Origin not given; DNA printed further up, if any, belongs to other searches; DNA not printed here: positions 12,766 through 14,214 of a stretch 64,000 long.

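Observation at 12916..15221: t6A biosynthesis operon with a TsaC(YrdC)-TsaE fusion directly coupled to tsaD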

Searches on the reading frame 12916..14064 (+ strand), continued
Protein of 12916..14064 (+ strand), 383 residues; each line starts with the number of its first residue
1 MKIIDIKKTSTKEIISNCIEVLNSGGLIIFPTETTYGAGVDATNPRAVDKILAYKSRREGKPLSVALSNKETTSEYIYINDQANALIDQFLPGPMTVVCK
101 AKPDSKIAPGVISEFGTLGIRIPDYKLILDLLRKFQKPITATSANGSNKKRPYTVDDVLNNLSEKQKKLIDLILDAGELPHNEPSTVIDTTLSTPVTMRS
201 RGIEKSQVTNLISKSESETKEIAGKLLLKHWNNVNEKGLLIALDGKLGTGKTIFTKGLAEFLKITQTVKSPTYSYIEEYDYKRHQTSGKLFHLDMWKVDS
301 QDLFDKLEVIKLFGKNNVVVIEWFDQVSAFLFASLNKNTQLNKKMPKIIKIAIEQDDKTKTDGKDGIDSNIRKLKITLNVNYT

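Call 26: find_related_loci(query=A1, collection=genome_contigs, flank=10000)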
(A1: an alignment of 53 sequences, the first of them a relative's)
Query A1 (383 aa) in genome_contigs; peptide patterns used: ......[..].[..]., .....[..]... (x = any residue, [..] = any of these).
600 stretches matched a pattern (row limit reached: there are more); 576 encode a relative of the query (tblastn E <= 1e-3); the best 80 are kept; 80 distinct loci.
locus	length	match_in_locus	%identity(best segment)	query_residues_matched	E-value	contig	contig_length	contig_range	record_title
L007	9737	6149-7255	62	5-355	7e-152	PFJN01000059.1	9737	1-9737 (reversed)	MAG: Candidatus Pacebacteria bacterium CG_4_10_14_3_um_filter_34_15 CG_4_10_14_3_um_filter_scaffold_5388_c, whole genome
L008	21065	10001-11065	57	1-361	2e-136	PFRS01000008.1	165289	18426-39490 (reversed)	MAG: Candidatus Pacebacteria bacterium CG_4_9_14_0_2_um_filter_40_15 CG_4_9_14_0.2_um_filter_scaffold_8_c, whole genome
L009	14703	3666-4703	56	9-382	3e-135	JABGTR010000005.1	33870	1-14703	MAG: Candidatus Paceibacterota bacterium isolate SI034_bin135 k141_1139684, whole genome shotgun sequence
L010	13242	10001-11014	56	7-337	3e-133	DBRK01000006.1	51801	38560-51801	MAG TPA_asm: Patescibacteria group bacterium UBA1370 UBA1370_contig_6272, whole genome shotgun sequence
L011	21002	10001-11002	57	1-332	5e-132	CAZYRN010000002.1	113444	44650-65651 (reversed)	MAG TPA_asm: uncultured Pseudomonadales bacterium isolate SRP144015_co1_64 genome assembly, contig: NODE_89_length_11344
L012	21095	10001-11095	54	2-380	7e-132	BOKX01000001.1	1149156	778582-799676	Patescibacteria group bacterium BroJett032 DNA, sequence1, whole genome shotgun sequence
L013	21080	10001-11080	53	1-364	2e-131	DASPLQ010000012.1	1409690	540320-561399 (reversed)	MAG TPA_asm: Vitreimonas sp. isolate SMAG_U12069 k141_91001, whole genome shotgun sequence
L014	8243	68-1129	55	1-360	3e-128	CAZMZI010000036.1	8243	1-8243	MAG TPA_asm: uncultured Pseudomonadales bacterium isolate SRP192515_co1_162 genome assembly, contig: NODE_8857_length_82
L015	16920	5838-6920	55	1-338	2e-127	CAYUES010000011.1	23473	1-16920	MAG TPA_asm: uncultured Pseudomonadales bacterium isolate SRP329715_co2_11 genome assembly, contig: NODE_4305_length_234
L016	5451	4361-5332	58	1-323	3e-127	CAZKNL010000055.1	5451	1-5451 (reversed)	MAG TPA_asm: uncultured Pseudomonadales bacterium isolate SRP200132_co2_242 genome assembly, contig: NODE_18216_length_5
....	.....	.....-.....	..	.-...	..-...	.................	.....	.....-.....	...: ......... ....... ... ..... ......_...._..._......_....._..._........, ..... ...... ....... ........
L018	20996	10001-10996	54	3-331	4e-123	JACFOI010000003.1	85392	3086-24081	MAG: Patescibacteria group bacterium isolate BROCD046 NODE_312_length_85392_cov_8.298792, whole genome shotgun sequence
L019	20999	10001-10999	54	1-330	3e-123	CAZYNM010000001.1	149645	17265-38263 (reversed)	MAG TPA_asm: uncultured Pseudomonadales bacterium isolate SRP292972_co1_113 genome assembly, contig: NODE_128_length_149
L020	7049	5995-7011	53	1-341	7e-123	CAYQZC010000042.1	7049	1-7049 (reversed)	MAG TPA_asm: uncultured Pseudomonadales bacterium isolate SRP292972_co1_124 genome assembly, contig: NODE_4335_length_70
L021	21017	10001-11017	53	1-338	6e-121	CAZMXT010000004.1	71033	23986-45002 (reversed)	MAG TPA_asm: uncultured Pseudomonadales bacterium isolate SRP128246_co1_515 genome assembly, contig: NODE_324_length_710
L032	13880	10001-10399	36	212-354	1e-24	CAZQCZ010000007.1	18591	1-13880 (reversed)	MAG TPA_asm: uncultured Candidatus Saccharibacteria bacterium isolate SRP098346_co1_87 genome assembly, contig: NODE_295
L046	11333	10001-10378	38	200-331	7e-18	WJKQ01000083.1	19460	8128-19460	MAG: Candidatus Peregrinibacteria bacterium isolate Bin_503 k141_2942731, whole genome shotgun sequence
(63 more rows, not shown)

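Call 37: find_homologous_proteins(query=L032:9986-10441:+, max_evalue=0.00001)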
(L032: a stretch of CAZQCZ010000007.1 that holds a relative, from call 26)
Query L032:9986-10441:+ (152 aa): 44 proteins with E <= 0.00001 among 158 candidates.
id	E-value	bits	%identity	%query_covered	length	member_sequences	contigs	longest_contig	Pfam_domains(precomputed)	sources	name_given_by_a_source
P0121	2.0e-93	328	100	100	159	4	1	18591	PF02367.24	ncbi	-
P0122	5.3e-50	187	61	95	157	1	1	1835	PF02367.24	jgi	-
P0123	4.1e-48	181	57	97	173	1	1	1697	PF02367.24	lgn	-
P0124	9.6e-46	173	53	99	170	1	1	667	PF02367.24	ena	-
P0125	5.4e-43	164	52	96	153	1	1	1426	PF02367.24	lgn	-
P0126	1.9e-35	140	49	95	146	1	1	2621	PF02367.24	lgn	-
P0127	3.7e-35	139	44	99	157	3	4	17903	PF02367.24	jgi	jgi:tRNA threonylcarbamoyladenosine biosynthesis protein TsaE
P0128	6.2e-34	135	52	80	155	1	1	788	PF02367.24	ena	-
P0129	1.3e-32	131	46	97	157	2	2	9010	PF02367.24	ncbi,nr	ncbi:tRNA (adenosine(37)-N6)-threonylcarbamoyltransferase complex ATPase subunit type 1 TsaE [Candid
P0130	2.7e-17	81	43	95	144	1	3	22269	PF02367.24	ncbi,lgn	-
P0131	2.3e-16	78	44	84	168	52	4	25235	PF02367.24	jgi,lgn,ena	-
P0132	4.7e-15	74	45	77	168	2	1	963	PF02367.24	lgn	-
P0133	4.7e-15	74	38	95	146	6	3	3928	PF02367.24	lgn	-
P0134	4.9e-15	74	40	78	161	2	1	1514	PF02367.24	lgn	-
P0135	6.3e-15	73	46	76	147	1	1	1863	PF02367.24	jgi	-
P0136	8.9e-15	73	44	77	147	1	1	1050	PF02367.24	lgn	-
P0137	1.2e-14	72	42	82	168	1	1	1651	PF02367.24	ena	-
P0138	1.4e-14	72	41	93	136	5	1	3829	PF02367.24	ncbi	-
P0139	1.5e-14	72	47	72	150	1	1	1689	PF02367.24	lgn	-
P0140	2.5e-14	71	46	73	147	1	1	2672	PF02367.24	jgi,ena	-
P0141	5.1e-14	70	41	76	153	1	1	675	PF02367.24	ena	-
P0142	6.2e-14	70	40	82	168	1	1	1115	PF02367.24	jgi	jgi:tRNA threonylcarbamoyladenosine biosynthesis protein TsaE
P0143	9.9e-14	69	44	75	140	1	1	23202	PF02367.24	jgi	jgi:tRNA threonylcarbamoyladenosine biosynthesis protein TsaE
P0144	1.7e-13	69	37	97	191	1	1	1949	PF02367.24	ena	-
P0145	1.7e-13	69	34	89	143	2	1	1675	PF02367.24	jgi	jgi:tRNA threonylcarbamoyladenosine biosynthesis protein TsaE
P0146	3.9e-13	67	41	56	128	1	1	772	PF02367.24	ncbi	-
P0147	4.3e-13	67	41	56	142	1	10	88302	PF02367.24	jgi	jgi:tRNA threonylcarbamoyladenosine biosynthesis protein TsaE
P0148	5.1e-13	67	38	92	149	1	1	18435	PF02367.24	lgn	-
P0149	6.6e-13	67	41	58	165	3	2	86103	PF02367.24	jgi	jgi:tRNA threonylcarbamoyladenosine biosynthesis protein TsaE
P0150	9.5e-13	66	41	56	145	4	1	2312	PF02367.24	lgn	-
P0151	1.1e-12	66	43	76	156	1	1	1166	PF02367.24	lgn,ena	-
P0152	1.3e-12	66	31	82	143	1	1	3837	PF02367.24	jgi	-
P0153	1.7e-12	65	32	89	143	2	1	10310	PF02367.24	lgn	-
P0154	2.1e-12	65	31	89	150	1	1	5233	PF02367.24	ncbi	-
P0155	2.9e-12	65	39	74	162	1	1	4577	PF02367.24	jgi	jgi:tRNA threonylcarbamoyladenosine biosynthesis protein TsaE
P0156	3.8e-12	64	41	56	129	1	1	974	PF02367.24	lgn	-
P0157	7.6e-12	63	40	56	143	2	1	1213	PF02367.24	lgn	-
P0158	1.1e-11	63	36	69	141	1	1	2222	PF02367.24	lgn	-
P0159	2.1e-11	62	35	71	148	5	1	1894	PF02367.24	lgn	-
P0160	2.6e-11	61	33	66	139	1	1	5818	PF02367.24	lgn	-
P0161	3.1e-11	61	35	71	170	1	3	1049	PF02367.24,PF13191.13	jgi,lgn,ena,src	-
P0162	3.2e-11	61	40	58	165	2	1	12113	PF02367.24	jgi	jgi:tRNA threonylcarbamoyladenosine biosynthesis protein TsaE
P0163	1.6e-10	59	36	70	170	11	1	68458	PF02367.24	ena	-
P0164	9.2e-9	53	41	55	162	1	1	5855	PF02367.24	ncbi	ncbi:MAG: tRNA (adenosine(37)-N6)-threonylcarbamoyltransferase complex ATPase subunit type 1 TsaE [C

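Call 38: find_encoding_contigs(protein=P0129, flank=5000, max_places=1)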
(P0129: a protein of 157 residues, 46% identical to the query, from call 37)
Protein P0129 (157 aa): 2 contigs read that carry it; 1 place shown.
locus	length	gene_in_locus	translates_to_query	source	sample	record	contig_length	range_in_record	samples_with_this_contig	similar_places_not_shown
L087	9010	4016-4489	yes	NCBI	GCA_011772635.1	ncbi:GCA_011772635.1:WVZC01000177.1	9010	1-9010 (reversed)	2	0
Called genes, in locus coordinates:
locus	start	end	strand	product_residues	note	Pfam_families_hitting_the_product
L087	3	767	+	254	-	?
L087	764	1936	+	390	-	-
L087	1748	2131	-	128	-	PF00293:NUDIX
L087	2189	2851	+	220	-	PF00730:HhH-GPD, PF00633:HHH (weak)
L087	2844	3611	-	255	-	PF00248:Aldo_ket_red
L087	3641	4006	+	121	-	-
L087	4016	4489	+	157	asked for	PF02367:TsaE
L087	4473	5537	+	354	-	PF00814:TsaD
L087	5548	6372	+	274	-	PF03477:ATP-cone (weak), PF04471:Mrr_cat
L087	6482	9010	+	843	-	PF00521:DNA_topoisoIV, PF03989:DNA_gyraseA_C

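Call 39: find_encoding_contigs(protein=P0131, flank=5000, max_places=1)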
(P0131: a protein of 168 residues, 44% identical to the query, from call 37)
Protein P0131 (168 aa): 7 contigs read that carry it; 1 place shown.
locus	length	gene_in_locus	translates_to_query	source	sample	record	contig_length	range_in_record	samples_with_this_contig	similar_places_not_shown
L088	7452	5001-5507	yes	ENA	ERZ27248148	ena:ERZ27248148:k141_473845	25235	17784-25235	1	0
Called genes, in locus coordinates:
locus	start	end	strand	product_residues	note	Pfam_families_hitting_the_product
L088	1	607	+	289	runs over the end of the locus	PF00809:Pterin_bind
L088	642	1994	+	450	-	PF02878:PGM_PMM_I, PF02879:PGM_PMM_II, PF02880:PGM_PMM_III, PF00408:PGM_PMM_IV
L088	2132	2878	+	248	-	PF03740:PdxJ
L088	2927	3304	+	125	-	PF01648:ACPS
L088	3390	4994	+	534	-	PF03853:YjeF_N, PF01256:Carb_kinase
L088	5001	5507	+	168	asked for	PF02367:TsaE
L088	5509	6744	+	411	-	PF00696:AA_kinase, PF01842:ACT, PF22468:ACT_9, PF13840:ACT_7, PF22468:ACT_9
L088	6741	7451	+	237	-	?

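Call 40: find_encoding_contigs(protein=P0147, flank=5000, max_places=1)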
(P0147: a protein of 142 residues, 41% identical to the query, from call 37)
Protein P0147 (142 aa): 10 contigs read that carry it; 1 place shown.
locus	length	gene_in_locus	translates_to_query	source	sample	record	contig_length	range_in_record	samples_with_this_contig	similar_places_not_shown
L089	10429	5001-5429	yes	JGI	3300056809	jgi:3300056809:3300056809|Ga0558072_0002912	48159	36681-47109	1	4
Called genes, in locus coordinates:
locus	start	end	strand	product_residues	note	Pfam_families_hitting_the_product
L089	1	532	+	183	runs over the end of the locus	PF00929:RNase_T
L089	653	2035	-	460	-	PF17767:NAPRTase_N, PF02749:QRPTase_N (weak), PF04095:NAPRTase, PF17956:NAPRTase_C (faint)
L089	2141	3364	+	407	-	-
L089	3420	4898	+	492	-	PF03853:YjeF_N, PF01256:Carb_kinase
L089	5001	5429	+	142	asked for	PF02367:TsaE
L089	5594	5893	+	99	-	PF01165:Ribosomal_S21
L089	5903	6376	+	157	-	PF09424:YqeY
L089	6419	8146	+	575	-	PF01807:Zn_ribbon_DnaG, PF08275:DNAG_N, PF01751:Toprim, PF13155:Toprim_2, PF13362:Toprim_3 (weak), PF13662:Toprim_4, PF10410:DnaB_bind, PF08278:DnaG_DnaB_bind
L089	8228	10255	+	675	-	PF03979:Sigma70_r1_1, PF00140:Sigma70_r1_2, PF04546:Sigma70_ner, PF04542:Sigma70_r2, PF04539:Sigma70_r3, PF04545:Sigma70_r4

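Call 42: search_protein_families(library=ncbifam, proteins=[L087:3641-4003:+], max_evalue=1)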
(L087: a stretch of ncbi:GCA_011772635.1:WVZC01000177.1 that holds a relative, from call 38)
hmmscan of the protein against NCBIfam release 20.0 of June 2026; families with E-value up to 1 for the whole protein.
L087:3641-4003:+ (121 aa): 0 families

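Call 55: predict_structure(alignment_id=A1)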
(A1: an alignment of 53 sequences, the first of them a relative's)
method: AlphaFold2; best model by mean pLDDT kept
length: 383 residues; sequences in the alignment: 53
mean_pLDDT: 90.8   pTM: 0.81
mean pLDDT of the five models: 90.8, 89.2, 88.9, 87.9, 86.2
residues with pLDDT >= 90: 290; 70-90: 69; 50-70: 24; < 50: 0
segments of 3 or more residues with pLDDT < 50: none
pLDDT, mean of each block of 10 residues (from residue 1): 98 98 98 94 97 81 93 95 91 93 95 93 96 98 85 95 95 97 80 73 68 93 93 94 95 97 94 91 94 95 96 97 96 88 88 83 60 91 66
secondary structure, 60 per line:
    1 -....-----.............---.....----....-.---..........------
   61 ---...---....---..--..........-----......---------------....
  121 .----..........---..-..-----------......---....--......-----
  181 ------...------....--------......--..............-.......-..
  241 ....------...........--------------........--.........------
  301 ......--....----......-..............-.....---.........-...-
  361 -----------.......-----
elements in order: E2-5 H11-23 E27-31 E36-39 H45-54 E64-66 H70-73 H81-90 E96-101 E117-121 H126-135 H155-160 H164-167 E170-175 E187-189 E196-199 E208-213 H216-229 H231-237 E239-244 H251-261 E276-283 E286-294 H301-306 H309-312 E317-322 H324-337 H339-343 E347-355 E372-378

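Call 57: fold_search(model_id=the predicted structure, library=pdb)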
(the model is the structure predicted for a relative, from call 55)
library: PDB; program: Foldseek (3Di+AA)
matches with E <= 10: 869; with E <= 0.001: 38
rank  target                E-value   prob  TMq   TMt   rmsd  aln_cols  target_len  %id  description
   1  6f87_A                1.3e-19  1.00  0.48  0.54  15.6       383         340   22  Crystal structure of P. abyssi Sua5 complexed with L-threonine and PPi (released 2018-04-25)
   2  6f89_B                2.4e-19  1.00  0.48  0.56  14.9       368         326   23  Structure of H234A/Y235A P.abyssi Sua5 (released 2018-04-25)
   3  9d3h_B                2.4e-19  1.00  0.48  0.54  13.9       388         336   22  Thermotoga maritima threonylcarbamoyl adenylate synthase (TsaC2) in complex with N-carboxy-L-threonine, magnesium and  (released 2025-12-10)
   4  9dsq_B                3.9e-19  1.00  0.47  0.55  13.9       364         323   22  Thermotoga maritima threonylcarbamoyl adenylate synthase (TsaC2) in complex with products TC-AMP and pyrophosphate (released 2025-10-29)
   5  9d3h_A                3.9e-19  1.00  0.46  0.52  14.3       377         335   24  Thermotoga maritima threonylcarbamoyl adenylate synthase (TsaC2) in complex with N-carboxy-L-threonine, magnesium and  (released 2025-12-10)
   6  6f89_A                6.7e-19  1.00  0.48  0.53  14.9       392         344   20  Structure of H234A/Y235A P.abyssi Sua5 (released 2018-04-25)
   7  9dsq_A                7.1e-19  1.00  0.45  0.53  14.3       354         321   23  Thermotoga maritima threonylcarbamoyl adenylate synthase (TsaC2) in complex with products TC-AMP and pyrophosphate (released 2025-10-29)
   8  9dsv_A                7.5e-19  1.00  0.46  0.54  14.2       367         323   23  Thermotoga maritima threonylcarbamoyl adenylate synthase (TsaC2) in complex with N-carboxy-L-threonine, magnesium and  (released 2025-10-29)
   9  9dsw_B                8.5e-19  1.00  0.47  0.55  13.6       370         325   22  Thermotoga maritima threonylcarbamoyl adenylate synthase (TsaC2) in complex with L-threonine (released 2025-10-29)
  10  9dg5_B                9.5e-19  1.00  0.47  0.55  14.0       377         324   22  Thermotoga maritima threonylcarbamoyl adenylate synthase (TsaC2) in complex with L-threonine, magnesium and ATP (released 2025-11-12)
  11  3aje                  1.1e-18  1.00  0.47  0.55  14.1       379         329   21  Crystal structure of S. tokodaii Sua5 complexed with L-threonine and AMPPNP (released 2011-04-13)
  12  6f8y_C                2.0e-18  1.00  0.49  0.55  15.7       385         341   21  Crystal structure of P. abyssi Sua5 complexed with L-threonine (released 2018-04-25)
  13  2eqa                  2.0e-17  1.00  0.47  0.54  16.0       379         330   22  Crystal Structure of the hypothetical Sua5 protein from Sulfolobus tokodaii (released 2008-01-15)
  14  1k7j                  3.9e-13  1.00  0.46  0.82   2.6       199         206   24  Structural Genomics, protein TF1 (released 2002-08-14)
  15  1hru_B                5.2e-13  1.00  0.41  0.80   3.0       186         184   28  THE STRUCTURE OF THE YRDC GENE PRODUCT FROM E.COLI (released 2001-01-31)
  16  1hru_A                7.0e-13  1.00  0.40  0.78   3.0       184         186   29  THE STRUCTURE OF THE YRDC GENE PRODUCT FROM E.COLI (released 2001-01-31)
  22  1htw_A                1.5e-09  1.00  0.34  0.78   3.6       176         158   19  COMPLEX OF HI0065 WITH ADP AND MAGNESIUM (released 2002-08-07)
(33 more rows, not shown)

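Call 58: search_solved_structures(query=window:12916-14064:+, max_evalue=0.001, show_alignments=0)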
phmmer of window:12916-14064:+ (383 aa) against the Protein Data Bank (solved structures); distinct sequences matched with E-value up to 0.001: 18.
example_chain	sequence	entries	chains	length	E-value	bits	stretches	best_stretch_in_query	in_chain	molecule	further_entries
1jcu_A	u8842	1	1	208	2.3e-28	102.3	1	7-199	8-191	conserved protein MTH1692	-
9d3h_A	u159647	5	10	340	3.4e-28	101.7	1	12-211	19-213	Threonylcarbamoyl-AMP synthase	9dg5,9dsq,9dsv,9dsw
6f89_A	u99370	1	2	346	2e-23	86.1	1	21-213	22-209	Threonylcarbamoyl-AMP synthase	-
6f87_A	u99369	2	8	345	2e-23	86.1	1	21-213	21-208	Threonylcarbamoyl-AMP synthase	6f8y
2eqa_A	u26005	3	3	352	1.4e-19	73.5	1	16-201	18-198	Hypothetical protein ST1526 | Putative uncharacterized protein ST1526 | YrdC/Sua5 family protein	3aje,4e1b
8ide_A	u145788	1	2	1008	2.1e-16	63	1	10-190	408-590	N(6)-L-threonylcarbamoyladenine synthase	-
1k7j_A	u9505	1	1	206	8.7e-16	60.9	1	12-200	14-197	Protein yciO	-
1kk9_A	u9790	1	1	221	1.1e-15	60.6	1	12-200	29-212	probable translation factor yciO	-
1hru_A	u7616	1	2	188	9.4e-15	57.6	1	12-158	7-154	YRDC GENE PRODUCT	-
2mx1_A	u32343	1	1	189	1e-14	57.4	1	12-158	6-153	Threonylcarbamoyl-AMP synthase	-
5np9_A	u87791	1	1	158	5.5e-11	45.2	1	236-326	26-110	tRNA threonylcarbamoyladenosine biosynthesis protein TsaE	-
5mvr_A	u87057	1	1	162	5.6e-11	45.1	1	236-326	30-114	tRNA threonylcarbamoyladenosine biosynthesis protein TsaE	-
1htw_A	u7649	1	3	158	8.7e-11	44.5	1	235-329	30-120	HI0065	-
1fl9_A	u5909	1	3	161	9e-11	44.5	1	235-329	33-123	HYPOTHETICAL PROTEIN HI0065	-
9zw5_A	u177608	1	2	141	2.7e-08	36.3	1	241-328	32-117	tRNA threonylcarbamoyladenosine biosynthesis protein TsaE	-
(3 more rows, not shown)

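Call 68: find_encoding_contigs(protein=P0144, flank=5000, max_places=2)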
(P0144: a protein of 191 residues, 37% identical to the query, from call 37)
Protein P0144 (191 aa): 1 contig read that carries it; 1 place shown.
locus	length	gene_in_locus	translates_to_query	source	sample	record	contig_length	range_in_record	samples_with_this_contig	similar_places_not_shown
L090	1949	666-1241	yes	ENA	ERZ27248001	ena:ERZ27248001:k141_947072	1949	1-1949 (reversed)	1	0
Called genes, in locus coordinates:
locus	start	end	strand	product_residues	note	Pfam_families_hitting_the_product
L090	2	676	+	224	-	?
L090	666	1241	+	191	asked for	PF02367:TsaE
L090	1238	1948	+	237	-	?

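Call 69: find_encoding_contigs(protein=P0130, flank=5000, max_places=1)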
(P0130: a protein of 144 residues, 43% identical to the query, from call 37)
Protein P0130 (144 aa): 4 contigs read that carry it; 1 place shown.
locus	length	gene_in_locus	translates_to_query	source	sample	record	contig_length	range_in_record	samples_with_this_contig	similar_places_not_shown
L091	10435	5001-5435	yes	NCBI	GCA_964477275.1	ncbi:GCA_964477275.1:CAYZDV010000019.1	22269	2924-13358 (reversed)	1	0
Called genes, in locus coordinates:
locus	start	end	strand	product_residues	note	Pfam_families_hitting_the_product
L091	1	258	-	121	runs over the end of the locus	PF03840:SecG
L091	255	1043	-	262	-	PF00121:TIM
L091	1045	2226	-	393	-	PF00162:PGK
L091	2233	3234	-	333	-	PF00044:Gp_dh_N, PF02800:Gp_dh_C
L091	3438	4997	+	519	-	PF03853:YjeF_N, PF01256:Carb_kinase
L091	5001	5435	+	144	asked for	PF02367:TsaE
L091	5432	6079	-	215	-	PF02581:TMP-TENI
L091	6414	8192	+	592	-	PF00933:Glyco_hydro_3, PF01915:Glyco_hydro_3_C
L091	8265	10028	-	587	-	PF01979:Amidohydro_1, PF07969:Amidohydro_3 (faint), PF13382:Adenine_deam_C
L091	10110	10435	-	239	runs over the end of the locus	PF00156:Pribosyltran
